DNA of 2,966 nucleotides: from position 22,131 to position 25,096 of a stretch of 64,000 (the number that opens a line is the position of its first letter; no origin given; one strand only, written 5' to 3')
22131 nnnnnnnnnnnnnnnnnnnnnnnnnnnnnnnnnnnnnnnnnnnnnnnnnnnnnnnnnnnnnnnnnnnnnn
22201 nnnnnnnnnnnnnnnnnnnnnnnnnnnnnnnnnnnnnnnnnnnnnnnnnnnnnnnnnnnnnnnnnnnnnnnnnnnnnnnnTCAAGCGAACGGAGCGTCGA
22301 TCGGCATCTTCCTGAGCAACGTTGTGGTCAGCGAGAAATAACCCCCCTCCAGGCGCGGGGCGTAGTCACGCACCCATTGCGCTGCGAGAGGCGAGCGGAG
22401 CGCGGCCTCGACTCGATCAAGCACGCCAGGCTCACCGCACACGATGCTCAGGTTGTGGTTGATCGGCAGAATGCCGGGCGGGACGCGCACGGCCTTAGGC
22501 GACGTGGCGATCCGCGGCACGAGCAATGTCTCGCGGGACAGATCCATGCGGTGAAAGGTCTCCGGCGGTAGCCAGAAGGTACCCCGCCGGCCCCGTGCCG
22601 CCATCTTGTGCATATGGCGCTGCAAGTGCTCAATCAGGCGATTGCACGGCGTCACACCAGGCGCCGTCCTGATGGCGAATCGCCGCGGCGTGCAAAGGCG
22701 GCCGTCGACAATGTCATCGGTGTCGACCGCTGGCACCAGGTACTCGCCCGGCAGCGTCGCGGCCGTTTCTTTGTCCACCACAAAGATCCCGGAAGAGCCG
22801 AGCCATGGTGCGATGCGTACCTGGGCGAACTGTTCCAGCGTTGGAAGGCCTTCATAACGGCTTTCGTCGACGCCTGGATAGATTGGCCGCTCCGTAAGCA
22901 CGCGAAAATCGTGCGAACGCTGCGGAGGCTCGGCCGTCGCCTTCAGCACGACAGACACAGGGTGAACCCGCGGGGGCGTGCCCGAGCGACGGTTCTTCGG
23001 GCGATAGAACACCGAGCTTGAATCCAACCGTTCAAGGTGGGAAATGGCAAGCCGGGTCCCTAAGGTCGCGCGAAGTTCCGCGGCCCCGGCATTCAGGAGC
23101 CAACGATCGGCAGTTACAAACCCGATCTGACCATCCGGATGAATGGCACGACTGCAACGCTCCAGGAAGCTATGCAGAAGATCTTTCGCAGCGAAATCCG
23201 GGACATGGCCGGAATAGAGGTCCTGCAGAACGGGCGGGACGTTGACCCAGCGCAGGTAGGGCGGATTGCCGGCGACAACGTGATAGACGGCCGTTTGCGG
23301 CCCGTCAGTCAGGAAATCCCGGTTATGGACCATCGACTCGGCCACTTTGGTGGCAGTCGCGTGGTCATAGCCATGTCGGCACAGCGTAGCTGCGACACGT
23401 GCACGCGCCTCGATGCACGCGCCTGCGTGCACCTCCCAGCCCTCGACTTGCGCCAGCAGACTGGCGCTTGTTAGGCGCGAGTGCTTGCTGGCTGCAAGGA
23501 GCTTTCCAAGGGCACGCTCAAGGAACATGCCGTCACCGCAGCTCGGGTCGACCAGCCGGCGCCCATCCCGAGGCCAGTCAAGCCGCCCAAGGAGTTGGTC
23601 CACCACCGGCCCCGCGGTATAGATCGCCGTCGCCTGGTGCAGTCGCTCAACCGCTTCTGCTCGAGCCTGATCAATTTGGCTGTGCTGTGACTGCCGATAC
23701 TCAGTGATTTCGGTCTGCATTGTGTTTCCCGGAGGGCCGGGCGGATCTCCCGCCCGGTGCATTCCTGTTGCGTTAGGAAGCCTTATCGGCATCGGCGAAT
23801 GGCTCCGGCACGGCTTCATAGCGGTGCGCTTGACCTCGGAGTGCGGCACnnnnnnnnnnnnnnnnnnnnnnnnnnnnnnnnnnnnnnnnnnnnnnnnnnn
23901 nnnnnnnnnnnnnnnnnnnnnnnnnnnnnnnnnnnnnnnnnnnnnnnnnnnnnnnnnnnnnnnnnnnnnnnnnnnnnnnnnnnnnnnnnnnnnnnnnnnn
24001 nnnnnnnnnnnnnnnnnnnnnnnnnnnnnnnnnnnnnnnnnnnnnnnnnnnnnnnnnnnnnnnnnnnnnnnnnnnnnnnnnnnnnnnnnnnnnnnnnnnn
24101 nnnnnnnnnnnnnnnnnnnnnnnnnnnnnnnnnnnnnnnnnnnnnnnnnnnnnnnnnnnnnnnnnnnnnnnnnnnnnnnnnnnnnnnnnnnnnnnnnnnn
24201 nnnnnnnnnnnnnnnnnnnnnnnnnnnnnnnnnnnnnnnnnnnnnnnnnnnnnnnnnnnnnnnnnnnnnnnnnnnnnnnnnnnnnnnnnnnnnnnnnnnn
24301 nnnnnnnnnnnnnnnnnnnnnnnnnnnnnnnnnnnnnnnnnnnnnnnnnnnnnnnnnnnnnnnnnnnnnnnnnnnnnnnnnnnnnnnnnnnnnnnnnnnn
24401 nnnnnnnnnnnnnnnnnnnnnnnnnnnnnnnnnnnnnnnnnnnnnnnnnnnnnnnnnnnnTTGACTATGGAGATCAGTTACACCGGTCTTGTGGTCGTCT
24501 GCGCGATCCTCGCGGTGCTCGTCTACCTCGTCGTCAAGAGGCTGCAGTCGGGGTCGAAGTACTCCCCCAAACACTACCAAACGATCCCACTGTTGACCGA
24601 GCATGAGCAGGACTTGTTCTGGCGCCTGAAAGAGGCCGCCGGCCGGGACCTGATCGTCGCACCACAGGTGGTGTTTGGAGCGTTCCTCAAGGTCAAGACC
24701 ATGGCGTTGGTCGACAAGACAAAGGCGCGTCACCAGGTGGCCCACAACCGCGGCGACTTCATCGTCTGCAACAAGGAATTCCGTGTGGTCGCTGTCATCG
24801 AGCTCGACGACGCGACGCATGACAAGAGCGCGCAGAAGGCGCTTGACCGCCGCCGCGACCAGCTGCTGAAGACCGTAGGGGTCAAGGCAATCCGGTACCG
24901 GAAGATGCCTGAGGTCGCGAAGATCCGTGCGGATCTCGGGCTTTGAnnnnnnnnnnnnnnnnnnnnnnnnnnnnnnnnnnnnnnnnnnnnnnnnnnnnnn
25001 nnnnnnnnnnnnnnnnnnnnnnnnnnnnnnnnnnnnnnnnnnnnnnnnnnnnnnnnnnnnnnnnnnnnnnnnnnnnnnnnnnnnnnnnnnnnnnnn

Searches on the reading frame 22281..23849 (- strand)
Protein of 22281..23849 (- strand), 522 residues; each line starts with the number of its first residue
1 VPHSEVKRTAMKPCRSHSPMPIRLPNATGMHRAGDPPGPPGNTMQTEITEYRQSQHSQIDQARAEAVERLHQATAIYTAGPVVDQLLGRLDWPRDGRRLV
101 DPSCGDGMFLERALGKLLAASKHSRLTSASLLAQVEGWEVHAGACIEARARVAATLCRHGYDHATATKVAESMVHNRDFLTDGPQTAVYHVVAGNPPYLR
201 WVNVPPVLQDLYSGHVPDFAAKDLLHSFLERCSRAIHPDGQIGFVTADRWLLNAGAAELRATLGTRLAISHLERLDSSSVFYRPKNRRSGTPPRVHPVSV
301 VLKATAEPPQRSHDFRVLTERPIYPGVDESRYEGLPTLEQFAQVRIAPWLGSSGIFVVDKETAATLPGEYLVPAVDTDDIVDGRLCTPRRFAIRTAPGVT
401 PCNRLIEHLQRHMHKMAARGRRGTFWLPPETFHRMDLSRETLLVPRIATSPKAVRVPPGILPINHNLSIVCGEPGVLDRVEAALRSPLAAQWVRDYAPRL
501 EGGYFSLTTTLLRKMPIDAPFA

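Call 49: search_protein_families(library=ncbifam, proteins=[window:22281-23849:-], max_evalue=0.01)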
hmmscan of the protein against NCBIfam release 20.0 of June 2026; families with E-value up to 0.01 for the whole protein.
window:22281-23849:- (522 aa): 4 families
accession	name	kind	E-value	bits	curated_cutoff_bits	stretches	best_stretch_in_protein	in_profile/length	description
NF033452.1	BREX_1_MTaseX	exception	4.5e-10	38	500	1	187-279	506-597/1210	BREX-1 system adenine-specific DNA-methyltransferase PglX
NF033455.1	BREX_6_MTaseX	exception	0.00053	17.6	900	1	187-277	553-640/1319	BREX-6 system adenine-specific DNA-methyltransferase PglX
NF047738.1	antiphage_MADS2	equivalog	0.00072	18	720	0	90-125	327-361/654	methylation-associated defense system DNA methyltransferase MAD2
TIGR02987.1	met_A_Alw26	exception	0.0081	15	353.5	0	97-199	33-123/523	Alw26I/Eco31I/Esp3I family type II restriction adenine-specific DNA-methyltransferase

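Call 50: search_protein_families(library=phrogs, proteins=[window:22281-23849:-], max_evalue=0.01)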
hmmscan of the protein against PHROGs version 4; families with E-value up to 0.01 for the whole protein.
window:22281-23849:- (522 aa): 3 families
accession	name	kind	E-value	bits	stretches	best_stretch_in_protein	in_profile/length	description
phrog_16674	-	other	1.9e-10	40.1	2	189-264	675-752/1364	DNA methyltransferase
phrog_11371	-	unknown function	1.2e-05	25.6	1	48-152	262-365/383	-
phrog_9133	-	unknown function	2.1e-05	23.6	1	51-278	710-886/1259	-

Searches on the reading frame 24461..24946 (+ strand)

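Call 4: search_protein_families(library=pfam, proteins=[window:24461-24946:+], max_evalue=0.1)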
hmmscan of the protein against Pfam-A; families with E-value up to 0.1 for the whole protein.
window:24461-24946:+ (161 aa): 3 families
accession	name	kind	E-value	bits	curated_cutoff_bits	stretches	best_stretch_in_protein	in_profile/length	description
PF10881.14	DUF2726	-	3.1e-21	75.8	24.7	1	43-159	3-123/126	Protein of unknown function (DUF2726)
PF04480.18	DUF559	-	0.00012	22.4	20.6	1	99-148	43-90/109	Protein of unknown function (DUF559)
PF18741.7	MTES_1575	-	0.00013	22.4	38.2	1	88-148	17-78/96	REase_MTES_1575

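Call 5: search_protein_families(library=padloc, proteins=[window:24461-24946:+], max_evalue=0.1)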
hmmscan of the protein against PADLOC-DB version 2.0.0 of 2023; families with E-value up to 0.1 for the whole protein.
window:24461-24946:+ (161 aa): 2 families
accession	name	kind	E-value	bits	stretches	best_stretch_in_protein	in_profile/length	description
PDLC02868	DpdF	-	0.00084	15.1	1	94-147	80-129/1078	DpdF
PDLC00655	ZorF3|ZorF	-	0.013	13.6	1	84-139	15-70/238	DUF2894 domain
